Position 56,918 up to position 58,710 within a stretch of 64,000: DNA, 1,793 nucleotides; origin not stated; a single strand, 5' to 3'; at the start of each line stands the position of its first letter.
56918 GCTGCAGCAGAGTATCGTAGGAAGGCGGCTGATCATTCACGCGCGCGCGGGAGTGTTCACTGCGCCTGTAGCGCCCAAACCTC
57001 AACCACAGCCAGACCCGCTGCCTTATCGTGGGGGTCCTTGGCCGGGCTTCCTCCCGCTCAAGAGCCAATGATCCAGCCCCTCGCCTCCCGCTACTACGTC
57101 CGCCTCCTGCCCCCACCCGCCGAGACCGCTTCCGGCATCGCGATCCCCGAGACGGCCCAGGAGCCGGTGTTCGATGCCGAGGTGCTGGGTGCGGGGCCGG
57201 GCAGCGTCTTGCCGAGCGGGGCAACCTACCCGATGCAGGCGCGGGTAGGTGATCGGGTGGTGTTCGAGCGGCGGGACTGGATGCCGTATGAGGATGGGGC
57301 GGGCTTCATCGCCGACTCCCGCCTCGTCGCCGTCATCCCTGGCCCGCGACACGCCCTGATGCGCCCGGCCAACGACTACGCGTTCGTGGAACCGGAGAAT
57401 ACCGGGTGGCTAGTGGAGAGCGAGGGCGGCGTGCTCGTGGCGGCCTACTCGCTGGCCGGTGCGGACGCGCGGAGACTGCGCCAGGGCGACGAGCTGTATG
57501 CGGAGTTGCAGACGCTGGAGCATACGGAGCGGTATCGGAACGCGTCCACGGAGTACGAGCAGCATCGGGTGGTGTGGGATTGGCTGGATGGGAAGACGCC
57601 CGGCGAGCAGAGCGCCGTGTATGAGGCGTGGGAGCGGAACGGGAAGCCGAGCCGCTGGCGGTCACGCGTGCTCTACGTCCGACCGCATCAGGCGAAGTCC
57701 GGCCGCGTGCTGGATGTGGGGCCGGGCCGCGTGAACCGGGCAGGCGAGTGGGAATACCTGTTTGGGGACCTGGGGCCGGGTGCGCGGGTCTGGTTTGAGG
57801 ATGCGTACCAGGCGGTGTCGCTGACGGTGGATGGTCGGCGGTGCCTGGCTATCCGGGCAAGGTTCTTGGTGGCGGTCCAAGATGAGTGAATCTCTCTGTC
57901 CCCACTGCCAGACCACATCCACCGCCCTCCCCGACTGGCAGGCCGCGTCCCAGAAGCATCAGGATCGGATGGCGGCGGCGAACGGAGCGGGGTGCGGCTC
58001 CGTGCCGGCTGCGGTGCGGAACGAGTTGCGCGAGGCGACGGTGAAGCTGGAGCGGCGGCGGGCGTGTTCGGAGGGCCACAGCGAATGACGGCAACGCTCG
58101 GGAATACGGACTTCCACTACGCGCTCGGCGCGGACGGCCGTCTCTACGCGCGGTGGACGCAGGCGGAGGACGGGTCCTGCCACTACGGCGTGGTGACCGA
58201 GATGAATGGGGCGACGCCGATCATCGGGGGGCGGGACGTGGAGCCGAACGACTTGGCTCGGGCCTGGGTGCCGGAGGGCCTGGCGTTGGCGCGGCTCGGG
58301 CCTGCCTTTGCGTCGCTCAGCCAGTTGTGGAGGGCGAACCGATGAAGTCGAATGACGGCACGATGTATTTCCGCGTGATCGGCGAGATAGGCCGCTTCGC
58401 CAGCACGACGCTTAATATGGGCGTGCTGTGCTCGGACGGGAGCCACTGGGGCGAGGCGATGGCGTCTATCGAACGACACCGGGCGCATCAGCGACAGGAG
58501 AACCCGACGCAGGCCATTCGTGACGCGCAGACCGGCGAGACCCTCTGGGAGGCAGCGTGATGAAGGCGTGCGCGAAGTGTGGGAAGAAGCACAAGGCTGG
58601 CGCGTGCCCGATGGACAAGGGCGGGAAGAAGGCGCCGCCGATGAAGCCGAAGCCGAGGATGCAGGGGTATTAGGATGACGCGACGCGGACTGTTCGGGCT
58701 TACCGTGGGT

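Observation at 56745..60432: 3.7-kb accessory island between terminase and portal: GroES-like protein, two TAT-like-signal proteins, C2H2 ZnF, tiny Lys-rich protein, free-standing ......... endonuclease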

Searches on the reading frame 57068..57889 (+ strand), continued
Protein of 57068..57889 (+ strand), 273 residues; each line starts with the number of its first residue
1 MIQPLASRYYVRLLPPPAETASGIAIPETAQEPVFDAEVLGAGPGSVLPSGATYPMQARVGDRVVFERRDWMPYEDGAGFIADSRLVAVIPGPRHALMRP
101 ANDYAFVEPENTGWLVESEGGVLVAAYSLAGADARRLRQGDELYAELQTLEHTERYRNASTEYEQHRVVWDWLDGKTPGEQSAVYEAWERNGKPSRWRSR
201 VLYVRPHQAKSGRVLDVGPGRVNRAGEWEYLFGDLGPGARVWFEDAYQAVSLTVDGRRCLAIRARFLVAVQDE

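Call 56: predict_structure(alignment_id=A2)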
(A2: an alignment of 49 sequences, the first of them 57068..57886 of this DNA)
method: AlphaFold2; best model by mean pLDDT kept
length: 273 residues; sequences in the alignment: 49
mean_pLDDT: 94.2   pTM: 0.80
mean pLDDT of the five models: 94.2, 94.1, 93.7, 92.7, 92.5
residues with pLDDT >= 90: 230; 70-90: 41; 50-70: 2; < 50: 0
segments of 3 or more residues with pLDDT < 50: none
pLDDT, mean of each block of 10 residues (from residue 1): 97 96 91 95 98 98 98 98 98 97 98 81 75 92 97 98 98 98 97 90 83 98 97 95 96 93 98 84
secondary structure, 60 per line:
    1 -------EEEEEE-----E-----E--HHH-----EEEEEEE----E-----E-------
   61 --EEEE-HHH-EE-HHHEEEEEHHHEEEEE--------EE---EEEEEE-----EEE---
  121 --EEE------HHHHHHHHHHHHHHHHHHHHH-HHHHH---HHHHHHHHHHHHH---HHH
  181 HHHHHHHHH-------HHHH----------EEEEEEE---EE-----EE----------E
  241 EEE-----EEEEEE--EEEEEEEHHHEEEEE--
elements in order: E8-13 E36-42 E63-66 E78-82 E86-90 E104-109 E115-117 E123-125 H132-152 H154-158 H162-174 H178-189 H197-200 E211-217 E240-243 E249-254 E257-263 E267-271

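Call 59: fold_search(model_id=the predicted structure, library=viral)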
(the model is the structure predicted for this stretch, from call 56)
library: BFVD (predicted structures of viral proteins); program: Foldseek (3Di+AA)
matches with E <= 10: 364; with E <= 0.001: 41
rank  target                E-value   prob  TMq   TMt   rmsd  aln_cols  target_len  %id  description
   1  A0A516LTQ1            8.7e-11  1.00  0.50  0.71   6.4       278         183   16  (no name in the UniProt tables at hand)
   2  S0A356                1.1e-06  1.00  0.45  0.59   8.1       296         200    9  Chaperonin cpn10 [Cellulophaga phage phi18:3]
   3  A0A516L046            3.5e-06  1.00  0.42  0.38   6.6       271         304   11  (no name in the UniProt tables at hand)
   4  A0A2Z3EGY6            3.9e-06  1.00  0.28  0.72   4.4        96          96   25  (no name in the UniProt tables at hand)
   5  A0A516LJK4            5.0e-06  1.00  0.45  0.63   6.0       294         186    7  (no name in the UniProt tables at hand)
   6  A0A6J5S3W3            1.8e-05  1.00  0.28  0.57  12.9       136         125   23  GroS Co-chaperonin GroES (HSP10) [uncultured Caudovirales phage]
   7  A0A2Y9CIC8            2.1e-05  1.00  0.25  0.65   5.4        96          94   28  Co-chaperonin GroES [Hot spring virus BHS2]
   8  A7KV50                2.7e-05  1.00  0.29  0.71   3.6        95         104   33  (no name in the UniProt tables at hand)
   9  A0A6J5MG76            3.0e-05  1.00  0.29  0.71   3.7        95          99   19  GroS Co-chaperonin GroES (HSP10) [uncultured Caudovirales phage]
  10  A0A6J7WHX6            5.2e-05  1.00  0.25  0.73   3.5        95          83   22  GroS Co-chaperonin GroES (HSP10) [uncultured Caudovirales phage]
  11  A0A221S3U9            9.4e-05  1.00  0.27  0.66   3.5        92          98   22  Co-chaperonin GroES (Fragment) [uncultured virus]
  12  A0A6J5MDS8            1.4e-04  1.00  0.29  0.72   2.9        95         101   30  GroS Co-chaperonin GroES (HSP10) [uncultured Caudovirales phage]
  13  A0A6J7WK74            1.6e-04  1.00  0.27  0.67   4.9       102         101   22  GroS Co-chaperonin GroES (HSP10) [uncultured Caudovirales phage]
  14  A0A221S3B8            1.7e-04  1.00  0.25  0.41   4.3       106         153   22  Co-chaperonin GroES [uncultured virus]
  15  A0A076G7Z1            2.2e-04  1.00  0.27  0.54   4.1        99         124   21  Chaperone GroES [Pseudoalteromonas phage B8b]
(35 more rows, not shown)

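Call 68: search_protein_families(library=ncbifam, proteins=[window:57068-57889:+], max_evalue=0.1)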
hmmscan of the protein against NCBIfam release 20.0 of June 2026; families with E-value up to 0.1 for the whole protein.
window:57068-57889:+ (273 aa): 12 families
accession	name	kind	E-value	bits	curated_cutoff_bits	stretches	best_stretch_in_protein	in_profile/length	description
NF001527.0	PRK00364.1-2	subfamily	2.5e-14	53.3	120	1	2-68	3-69/96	co-chaperone GroES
NF001530.0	PRK00364.1-6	equivalog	5.1e-14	52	136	1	2-68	11-77/104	co-chaperone GroES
NF001531.0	PRK00364.2-2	subfamily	1.2e-13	50.8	96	1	2-68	3-68/94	co-chaperone GroES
NF001534.0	PRK00364.2-5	equivalog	1.3e-13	50.8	120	1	1-68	1-68/94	co-chaperone GroES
NF001529.0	PRK00364.1-5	subfamily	5.7e-11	42.4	133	1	2-68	3-69/95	co-chaperone GroES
NF001533.0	PRK00364.2-4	subfamily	1.5e-09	37.7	99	1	2-68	6-72/98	co-chaperone GroES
NF001526.0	PRK00364.1-1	subfamily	6.3e-09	36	130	1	2-67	3-68/96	co-chaperone GroES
NF001532.0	PRK00364.2-3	equivalog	2.1e-06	27.7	130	1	1-68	1-68/94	co-chaperone GroES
NF011106.0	PRK14533.1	equivalog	0.003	17.4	128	1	2-68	3-64/91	co-chaperonin GroES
NF001537.0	PRK00364.3-3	equivalog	0.018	15.3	109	1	2-40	3-41/86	co-chaperone GroES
NF001528.0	PRK00364.1-4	equivalog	0.019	15.1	119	1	1-77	1-77/95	co-chaperone GroES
NF001538.0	PRK00364.3-4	equivalog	0.033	14.3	142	0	2-67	6-64/92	co-chaperone GroES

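Call 71: find_related_loci(query=A3, collection=genome_contigs, flank=10000)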
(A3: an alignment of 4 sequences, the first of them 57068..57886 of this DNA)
Query A3 (273 aa) in genome_contigs; peptide patterns used: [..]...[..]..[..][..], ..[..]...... (x = any residue, [..] = any of these).
145 stretches matched a pattern; 14 encode a relative of the query (tblastn E <= 1e-3); 14 distinct loci.
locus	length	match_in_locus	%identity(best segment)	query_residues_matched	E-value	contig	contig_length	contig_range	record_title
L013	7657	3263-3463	42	2-68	7e-12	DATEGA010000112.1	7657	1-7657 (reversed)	MAG TPA_asm: bacterium isolate SMAG_U8773 k141_2496446, whole genome shotgun sequence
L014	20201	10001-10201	42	2-68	8e-12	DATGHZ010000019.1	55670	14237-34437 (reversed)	MAG TPA_asm: bacterium isolate SMAG_U9794 k141_1026623, whole genome shotgun sequence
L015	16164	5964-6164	42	2-68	9e-12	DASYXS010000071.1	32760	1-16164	MAG TPA_asm: bacterium isolate SMAG_U6314 k141_656633, whole genome shotgun sequence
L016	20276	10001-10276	34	2-90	3e-9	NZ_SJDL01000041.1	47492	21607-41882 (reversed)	Marinobacter halodurans strain YJ-S3-2 Contig_041, whole genome shotgun sequence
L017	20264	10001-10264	30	1-90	2e-6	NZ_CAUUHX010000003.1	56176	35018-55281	MAG: uncultured Granulicatella sp. isolate ERR10228850_bin.3_MetaWRAP_v1.3_MAG ERZ21659616.12, whole genome shotgun sequ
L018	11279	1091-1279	34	1-68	5e-6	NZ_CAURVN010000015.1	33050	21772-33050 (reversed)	MAG: uncultured Granulicatella sp. isolate ERR9969199_bin.7_MetaWRAP_v1.3_MAG ERZ21615788.89, whole genome shotgun seque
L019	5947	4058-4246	34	1-68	5e-6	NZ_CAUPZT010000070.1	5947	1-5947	MAG: uncultured Granulicatella sp. isolate ERR9969098_bin.7_MetaWRAP_v1.3_MAG ERZ21615933.1312, whole genome shotgun seq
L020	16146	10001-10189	34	1-68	5e-6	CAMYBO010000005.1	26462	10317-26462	MAG TPA_asm: uncultured Granulicatella sp. isolate SRR17635626_bin.6_metaWRAP_v1.3_MAG genome assembly, contig: ERZ14212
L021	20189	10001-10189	34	1-68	5e-6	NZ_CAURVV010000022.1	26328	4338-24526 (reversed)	MAG: uncultured Granulicatella sp. isolate ERR9969160_bin.13_MetaWRAP_v1.3_MAG ERZ21615780.992, whole genome shotgun seq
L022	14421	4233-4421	34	1-68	5e-6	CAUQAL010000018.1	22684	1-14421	MAG TPA_asm: uncultured Granulicatella sp. isolate ERR9969033_bin.15_MetaWRAP_v1.3_MAG genome assembly, contig: ERZ21615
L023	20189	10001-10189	34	1-68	5e-6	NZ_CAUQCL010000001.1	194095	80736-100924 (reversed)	MAG: uncultured Granulicatella sp. isolate ERR9969015_bin.8_MetaWRAP_v1.3_MAG ERZ21615735.11, whole genome shotgun seque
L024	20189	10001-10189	34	1-68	5e-6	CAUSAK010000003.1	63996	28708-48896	MAG TPA_asm: uncultured Granulicatella sp. isolate ERR9969252_bin.20_MetaWRAP_v1.3_MAG genome assembly, contig: ERZ21616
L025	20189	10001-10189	34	1-68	5e-6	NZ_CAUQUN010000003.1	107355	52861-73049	MAG: uncultured Granulicatella sp. isolate ERR9968936_bin.56_MetaWRAP_v1.3_MAG ERZ21616090.118, whole genome shotgun seq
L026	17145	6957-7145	34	1-68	5e-6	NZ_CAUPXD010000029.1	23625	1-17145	MAG: uncultured Granulicatella sp. isolate ERR9968947_bin.2_MetaWRAP_v1.3_MAG ERZ21616078.319, whole genome shotgun sequ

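Call 76: fold_search(model_id=the predicted structure, library=pdb)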
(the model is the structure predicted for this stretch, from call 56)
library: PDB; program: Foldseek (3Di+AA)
matches with E <= 10: 185; with E <= 0.001: 32
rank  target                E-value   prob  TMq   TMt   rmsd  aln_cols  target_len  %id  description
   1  8wuc_a                7.6e-08  1.00  0.32  0.90   1.1        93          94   33  Cryo-EM structure of H. thermoluteolus GroEL-GroES2 football complex (released 2024-03-27)
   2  7ekq_R                7.4e-07  1.00  0.49  0.66   9.5       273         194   14  CrClpP-S2c (released 2021-10-20)
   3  7ekq_Q                1.3e-06  1.00  0.49  0.63   6.9       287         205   14  CrClpP-S2c (released 2021-10-20)
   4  4v4o_O                1.5e-06  1.00  0.30  0.79   2.3        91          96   33  Crystal Structure of the Chaperonin Complex Cpn60/Cpn10/(ADP)7 from Thermus Thermophilus (released 2014-07-09)
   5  8wuw_a                1.8e-06  1.00  0.30  0.81   2.4        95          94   29  Cryo-EM structure of H. thermophilus GroEL-GroES2 asymmetric football complex (released 2024-03-27)
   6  1p3h_A                2.3e-06  1.00  0.26  0.65   5.1        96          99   26  Crystal Structure of the Mycobacterium tuberculosis chaperonin 10 tetradecamer (released 2003-07-15)
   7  4v4o_P                3.1e-06  1.00  0.30  0.82   2.3        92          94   33  Crystal Structure of the Chaperonin Complex Cpn60/Cpn10/(ADP)7 from Thermus Thermophilus (released 2014-07-09)
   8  5opx_1                1.2e-05  1.00  0.29  0.81   2.6        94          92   26  Crystal structure of the GroEL mutant A109C in complex with GroES and ADP BeF2 (released 2018-01-10)
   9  1wnr_G                1.6e-05  1.00  0.26  0.74   3.9        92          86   27  Crystal structure of the Cpn10 from Thermus thermophilus HB8 (released 2004-12-07)
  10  5opx_U                1.7e-05  1.00  0.28  0.74   3.1        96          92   25  Crystal structure of the GroEL mutant A109C in complex with GroES and ADP BeF2 (released 2018-01-10)
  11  5opx_P                2.0e-05  1.00  0.30  0.79   2.7        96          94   25  Crystal structure of the GroEL mutant A109C in complex with GroES and ADP BeF2 (released 2018-01-10)
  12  5opx_V                2.4e-05  1.00  0.30  0.79   2.8        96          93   25  Crystal structure of the GroEL mutant A109C in complex with GroES and ADP BeF2 (released 2018-01-10)
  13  5opx_R                2.5e-05  1.00  0.29  0.78   2.9        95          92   25  Crystal structure of the GroEL mutant A109C in complex with GroES and ADP BeF2 (released 2018-01-10)
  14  5opx_Q                2.5e-05  1.00  0.28  0.77   2.8        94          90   26  Crystal structure of the GroEL mutant A109C in complex with GroES and ADP BeF2 (released 2018-01-10)
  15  4pko_Z                3.2e-05  1.00  0.29  0.74   3.0        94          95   26  Crystal structure of the Football-shaped GroEL-GroES2-(ADPBeFx)14 complex (released 2014-08-20)
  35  7ekq_P                9.8e-02  0.93  0.19  0.47   4.6        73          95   12  CrClpP-S2c (released 2021-10-20)
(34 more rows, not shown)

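Call 91: find_related_loci(query=A3, collection=metagenome_contigs, flank=8000)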
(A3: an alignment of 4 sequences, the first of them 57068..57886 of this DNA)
Query A3 (273 aa) in metagenome_contigs; peptide patterns used: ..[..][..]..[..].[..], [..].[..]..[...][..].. (x = any residue, [..] = any of these).
439 stretches matched a pattern; 15 encode a relative of the query (tblastn E <= 1e-3); 15 distinct loci.
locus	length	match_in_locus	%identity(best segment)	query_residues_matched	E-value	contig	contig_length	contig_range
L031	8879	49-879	51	1-273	7e-81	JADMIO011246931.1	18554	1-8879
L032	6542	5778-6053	36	2-90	8e-13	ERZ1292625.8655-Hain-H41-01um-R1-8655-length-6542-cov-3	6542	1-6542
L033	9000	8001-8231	35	2-79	2e-10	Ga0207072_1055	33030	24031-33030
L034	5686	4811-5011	36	2-68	3e-10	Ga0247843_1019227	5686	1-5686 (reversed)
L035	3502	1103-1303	36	2-68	3e-10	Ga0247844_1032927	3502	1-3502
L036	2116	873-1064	34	3-66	1e-8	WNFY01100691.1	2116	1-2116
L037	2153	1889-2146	34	2-87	2e-8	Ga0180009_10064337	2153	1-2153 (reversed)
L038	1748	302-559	33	2-87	1e-7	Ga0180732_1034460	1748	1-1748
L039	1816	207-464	33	2-87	1e-7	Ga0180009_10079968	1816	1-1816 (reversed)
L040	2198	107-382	28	2-90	1e-7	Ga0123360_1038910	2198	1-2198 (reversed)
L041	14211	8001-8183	28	1-68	7e-7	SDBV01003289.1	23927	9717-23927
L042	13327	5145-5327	28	1-68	8e-7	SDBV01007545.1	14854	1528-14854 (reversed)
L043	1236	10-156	47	20-68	7e-7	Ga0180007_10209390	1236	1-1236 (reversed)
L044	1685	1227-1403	34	2-68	1e-6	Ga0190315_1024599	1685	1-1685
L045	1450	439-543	49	1-35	6e-6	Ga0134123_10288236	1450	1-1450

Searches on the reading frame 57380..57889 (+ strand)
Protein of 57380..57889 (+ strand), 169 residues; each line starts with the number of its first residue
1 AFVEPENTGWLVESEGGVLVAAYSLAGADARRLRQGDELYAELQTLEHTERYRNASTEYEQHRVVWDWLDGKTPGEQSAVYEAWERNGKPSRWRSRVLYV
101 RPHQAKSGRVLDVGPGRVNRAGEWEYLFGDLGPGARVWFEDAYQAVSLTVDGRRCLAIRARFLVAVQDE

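Call 5: search_protein_families(library=pfam, proteins=[window:57380-57889:+], max_evalue=0.1)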
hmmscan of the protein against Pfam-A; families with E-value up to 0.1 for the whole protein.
window:57380-57889:+ (169 aa): 1 family
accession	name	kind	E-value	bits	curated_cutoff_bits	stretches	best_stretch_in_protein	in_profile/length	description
PF00166.26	Cpn10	-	0.078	13.5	21.1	0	105-166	34-92/93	Chaperonin 10 Kd subunit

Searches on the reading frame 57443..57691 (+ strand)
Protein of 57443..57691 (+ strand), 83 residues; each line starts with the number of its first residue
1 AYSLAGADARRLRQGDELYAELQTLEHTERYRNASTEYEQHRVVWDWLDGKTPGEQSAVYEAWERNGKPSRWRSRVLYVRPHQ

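Call 84: search_solved_structures(query=A4, max_evalue=10)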
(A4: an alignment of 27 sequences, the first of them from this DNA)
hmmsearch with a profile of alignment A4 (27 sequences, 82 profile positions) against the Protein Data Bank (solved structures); distinct sequences matched with E-value up to 10: 21.
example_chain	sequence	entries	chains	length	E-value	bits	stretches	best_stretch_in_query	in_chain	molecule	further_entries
6jcc_A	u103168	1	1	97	0.043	17.1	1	36-70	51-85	Computational designed protein based on evolution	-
1v63_A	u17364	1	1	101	0.21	14.9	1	22-70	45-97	Nucleolar transcription factor 1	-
4eie_A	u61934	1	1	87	0.31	14.3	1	46-73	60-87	Cytochrome c6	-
4eif_A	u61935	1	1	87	0.32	14.3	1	46-73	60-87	Cytochrome c6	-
9f2c_A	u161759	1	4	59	0.41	14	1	42-76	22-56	hypothetical protein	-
7rdr_A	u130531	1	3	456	0.41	14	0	23-68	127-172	Circular tendon repeat protein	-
5t5s_A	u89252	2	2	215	0.61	13.4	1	1-59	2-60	Alanine--tRNA ligase, cytoplasmic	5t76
2vpn_A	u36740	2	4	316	0.64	13.3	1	45-75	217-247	PERIPLASMIC SUBSTRATE BINDING PROTEIN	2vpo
3gyy_A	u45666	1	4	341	0.66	13.3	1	45-74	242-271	Periplasmic substrate binding protein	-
9k80_A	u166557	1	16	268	0.8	13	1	12-32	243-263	Fiber-n6-Zn1-HEHE-5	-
9va7_A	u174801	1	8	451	1.3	12.3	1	36-82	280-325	Dot/Icm T4SS effector Lem17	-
1odo_A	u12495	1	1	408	1.3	12.3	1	8-47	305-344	PUTATIVE CYTOCHROME P450 154A1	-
5uhk_A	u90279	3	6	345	1.4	12.3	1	13-56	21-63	O-GlcNAcase TIM-barrel domain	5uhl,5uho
11lj_A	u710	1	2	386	1.6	12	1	13-56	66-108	Protein O-GlcNAcase N-Terminal Fragment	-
9ba8_A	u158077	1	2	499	1.7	12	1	13-56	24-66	Protein O-GlcNAcase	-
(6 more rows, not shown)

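Call 85: search_protein_families(library=pfam, alignment_id=A4, max_evalue=1)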
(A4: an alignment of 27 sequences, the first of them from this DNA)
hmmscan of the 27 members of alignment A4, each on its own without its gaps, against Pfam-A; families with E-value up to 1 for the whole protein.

A. member 1, seq(83 aa): 0 families

B. families by the number of members that match (of 27 scanned): 11 families
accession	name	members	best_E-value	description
PF13741.12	MRP-S25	2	0.014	Mitochondrial ribosomal protein S25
PF07138.17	AcMNPV_AC11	1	0.011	Baculovirus protein AC11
PF01722.23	BolA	1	0.07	BolA-like protein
PF09729.15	Gti1_Pac2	1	0.078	Gti1/Pac2 family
PF23053.1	UBA_N4BP1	1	0.12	N4BP1, UBA-like domain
PF11300.13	DUF3102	1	0.13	Protein of unknown function (DUF3102)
PF07378.16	FlbT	1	0.14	Flagellar protein FlbT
PF08786.17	DcrB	1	0.15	DcrB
PF05973.20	Gp49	1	0.18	Phage derived protein Gp49-like (DUF891)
PF20184.3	DUF6547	1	0.19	Family of unknown function (DUF6547)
PF24398.1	DUF7542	1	0.31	Family of unknown function (DUF7542)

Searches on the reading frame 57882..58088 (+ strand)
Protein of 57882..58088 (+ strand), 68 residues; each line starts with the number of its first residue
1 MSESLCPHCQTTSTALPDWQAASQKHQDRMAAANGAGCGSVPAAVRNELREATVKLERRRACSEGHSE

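Call 3: search_protein_families(library=pfam, proteins=[window:57882-58088:+], max_evalue=0.1)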
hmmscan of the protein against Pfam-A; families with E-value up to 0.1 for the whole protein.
window:57882-58088:+ (68 aa): 0 families

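Call 4: search_protein_families(library=phrogs, proteins=[window:57882-58088:+], max_evalue=0.1)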
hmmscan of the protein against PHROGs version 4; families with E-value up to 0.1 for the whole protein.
window:57882-58088:+ (68 aa): 0 families

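Call 68: search_protein_families(library=ncbifam, proteins=[window:57882-58088:+], max_evalue=0.1)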
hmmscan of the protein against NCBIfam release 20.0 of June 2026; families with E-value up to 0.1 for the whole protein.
window:57882-58088:+ (68 aa): 1 family
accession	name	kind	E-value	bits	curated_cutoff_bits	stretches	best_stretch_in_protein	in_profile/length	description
TIGR00865.1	bcl-2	subfamily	0.077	12.9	283.35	1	12-60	31-82/213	apoptosis regulator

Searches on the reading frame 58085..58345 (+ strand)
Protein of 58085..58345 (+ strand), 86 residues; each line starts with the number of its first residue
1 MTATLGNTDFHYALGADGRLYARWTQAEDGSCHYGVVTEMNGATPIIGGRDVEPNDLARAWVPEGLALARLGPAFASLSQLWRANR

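Call 3: search_protein_families(library=pfam, proteins=[window:58085-58345:+], max_evalue=0.1)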
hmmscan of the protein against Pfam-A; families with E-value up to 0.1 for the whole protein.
window:58085-58345:+ (86 aa): 0 families

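Call 4: search_protein_families(library=phrogs, proteins=[window:58085-58345:+], max_evalue=0.1)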
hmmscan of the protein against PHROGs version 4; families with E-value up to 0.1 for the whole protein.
window:58085-58345:+ (86 aa): 0 families

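Call 68: search_protein_families(library=ncbifam, proteins=[window:58085-58345:+], max_evalue=0.1)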
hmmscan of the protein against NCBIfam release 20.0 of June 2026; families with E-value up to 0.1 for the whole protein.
window:58085-58345:+ (86 aa): 0 families

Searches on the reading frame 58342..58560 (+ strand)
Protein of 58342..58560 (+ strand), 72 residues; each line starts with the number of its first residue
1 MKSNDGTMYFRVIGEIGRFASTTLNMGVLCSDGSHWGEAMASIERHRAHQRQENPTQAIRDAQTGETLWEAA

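Call 3: search_protein_families(library=pfam, proteins=[window:58342-58560:+], max_evalue=0.1)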
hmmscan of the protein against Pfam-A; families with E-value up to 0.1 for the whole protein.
window:58342-58560:+ (72 aa): 1 family
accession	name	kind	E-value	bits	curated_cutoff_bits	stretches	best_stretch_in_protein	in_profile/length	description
PF16826.10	DUF5076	-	0.089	13.2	25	0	22-59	29-65/84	Domain of unknown function (DUF5076)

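Call 4: search_protein_families(library=phrogs, proteins=[window:58342-58560:+], max_evalue=0.1)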
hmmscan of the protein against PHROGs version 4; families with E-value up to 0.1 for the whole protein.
window:58342-58560:+ (72 aa): 0 families

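Call 68: search_protein_families(library=ncbifam, proteins=[window:58342-58560:+], max_evalue=0.1)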
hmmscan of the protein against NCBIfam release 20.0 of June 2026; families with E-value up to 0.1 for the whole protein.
window:58342-58560:+ (72 aa): 0 families
